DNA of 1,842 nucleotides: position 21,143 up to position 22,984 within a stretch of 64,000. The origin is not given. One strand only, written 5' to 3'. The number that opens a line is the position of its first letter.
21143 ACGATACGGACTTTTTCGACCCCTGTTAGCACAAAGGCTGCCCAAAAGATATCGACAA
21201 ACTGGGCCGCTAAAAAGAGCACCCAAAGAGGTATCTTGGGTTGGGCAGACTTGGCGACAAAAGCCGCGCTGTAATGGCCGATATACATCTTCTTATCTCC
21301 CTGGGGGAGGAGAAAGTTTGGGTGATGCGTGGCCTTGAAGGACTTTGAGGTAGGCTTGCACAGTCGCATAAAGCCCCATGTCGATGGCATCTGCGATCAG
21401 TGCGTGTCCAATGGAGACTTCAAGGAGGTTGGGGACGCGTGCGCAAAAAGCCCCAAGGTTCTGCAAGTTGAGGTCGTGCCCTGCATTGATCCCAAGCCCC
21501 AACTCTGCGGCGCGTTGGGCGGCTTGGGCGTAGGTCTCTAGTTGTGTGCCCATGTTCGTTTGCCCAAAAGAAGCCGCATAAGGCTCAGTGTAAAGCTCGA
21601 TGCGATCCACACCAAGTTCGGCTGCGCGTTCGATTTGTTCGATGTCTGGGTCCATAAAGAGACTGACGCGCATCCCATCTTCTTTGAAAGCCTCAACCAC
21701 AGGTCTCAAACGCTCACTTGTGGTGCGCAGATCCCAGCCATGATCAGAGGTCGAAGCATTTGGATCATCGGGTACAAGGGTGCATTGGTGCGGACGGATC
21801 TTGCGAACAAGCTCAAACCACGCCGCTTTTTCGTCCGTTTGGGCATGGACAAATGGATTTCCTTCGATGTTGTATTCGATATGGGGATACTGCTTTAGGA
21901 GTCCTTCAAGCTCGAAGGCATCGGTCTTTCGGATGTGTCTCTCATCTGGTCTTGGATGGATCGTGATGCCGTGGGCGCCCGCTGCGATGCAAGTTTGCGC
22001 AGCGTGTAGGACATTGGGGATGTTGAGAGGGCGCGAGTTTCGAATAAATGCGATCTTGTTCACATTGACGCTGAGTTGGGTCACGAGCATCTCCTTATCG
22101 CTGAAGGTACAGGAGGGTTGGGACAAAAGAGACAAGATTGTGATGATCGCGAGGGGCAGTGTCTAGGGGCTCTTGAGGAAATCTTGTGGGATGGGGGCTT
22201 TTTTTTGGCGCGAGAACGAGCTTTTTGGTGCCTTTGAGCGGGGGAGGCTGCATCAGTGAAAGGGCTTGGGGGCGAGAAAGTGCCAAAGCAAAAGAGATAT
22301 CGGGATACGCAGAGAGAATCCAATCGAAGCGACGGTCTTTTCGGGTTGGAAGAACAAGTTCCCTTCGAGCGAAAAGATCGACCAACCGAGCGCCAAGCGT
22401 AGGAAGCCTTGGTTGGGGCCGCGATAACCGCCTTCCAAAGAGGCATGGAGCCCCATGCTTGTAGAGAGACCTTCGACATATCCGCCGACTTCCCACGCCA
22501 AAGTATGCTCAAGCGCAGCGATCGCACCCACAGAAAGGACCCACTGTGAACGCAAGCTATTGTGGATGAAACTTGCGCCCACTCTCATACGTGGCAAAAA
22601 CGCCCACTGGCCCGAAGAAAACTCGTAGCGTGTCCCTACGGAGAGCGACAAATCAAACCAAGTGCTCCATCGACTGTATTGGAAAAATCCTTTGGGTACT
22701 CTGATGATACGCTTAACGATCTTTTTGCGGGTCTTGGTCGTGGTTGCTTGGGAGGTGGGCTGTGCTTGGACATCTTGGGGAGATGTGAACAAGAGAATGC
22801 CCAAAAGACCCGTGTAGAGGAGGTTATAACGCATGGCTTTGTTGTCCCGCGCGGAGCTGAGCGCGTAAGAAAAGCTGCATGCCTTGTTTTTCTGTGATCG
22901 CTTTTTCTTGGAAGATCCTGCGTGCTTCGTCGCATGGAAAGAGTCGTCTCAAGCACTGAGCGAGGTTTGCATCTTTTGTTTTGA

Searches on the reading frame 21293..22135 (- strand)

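Call 6: search_protein_families(library=pfam, proteins=[window:21293-22135:-], max_evalue=0.1)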
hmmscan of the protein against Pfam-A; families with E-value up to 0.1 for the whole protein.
window:21293-22135:- (280 aa): 3 families
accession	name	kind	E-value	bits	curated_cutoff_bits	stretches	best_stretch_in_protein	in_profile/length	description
PF03740.19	PdxJ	-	6.9e-83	277.8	24.5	1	20-265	1-233/234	Pyridoxal phosphate biosynthesis protein PdxJ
PF05853.18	BKACE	-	0.013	15.3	24.8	1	36-174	22-158/274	beta-keto acid cleavage enzyme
PF01261.30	AP_endonuc_2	-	0.031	14.4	31.1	0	168-227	1-55/249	Xylose isomerase-like TIM barrel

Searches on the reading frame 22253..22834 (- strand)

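Call 6: search_protein_families(library=pfam, proteins=[window:22253-22834:-], max_evalue=0.1)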
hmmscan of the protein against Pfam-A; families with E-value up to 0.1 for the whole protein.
window:22253-22834:- (193 aa): 1 family
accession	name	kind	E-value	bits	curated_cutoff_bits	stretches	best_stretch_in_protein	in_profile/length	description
PF19413.5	YaiO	-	0.056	13.9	23.9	1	53-104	58-103/173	YaiO membrane beta barrel domain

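Call 69: search_protein_families(library=ncbifam, proteins=[window:22253-22834:-], max_evalue=0.01)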
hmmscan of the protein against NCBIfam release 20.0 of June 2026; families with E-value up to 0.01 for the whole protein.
window:22253-22834:- (193 aa): 0 families
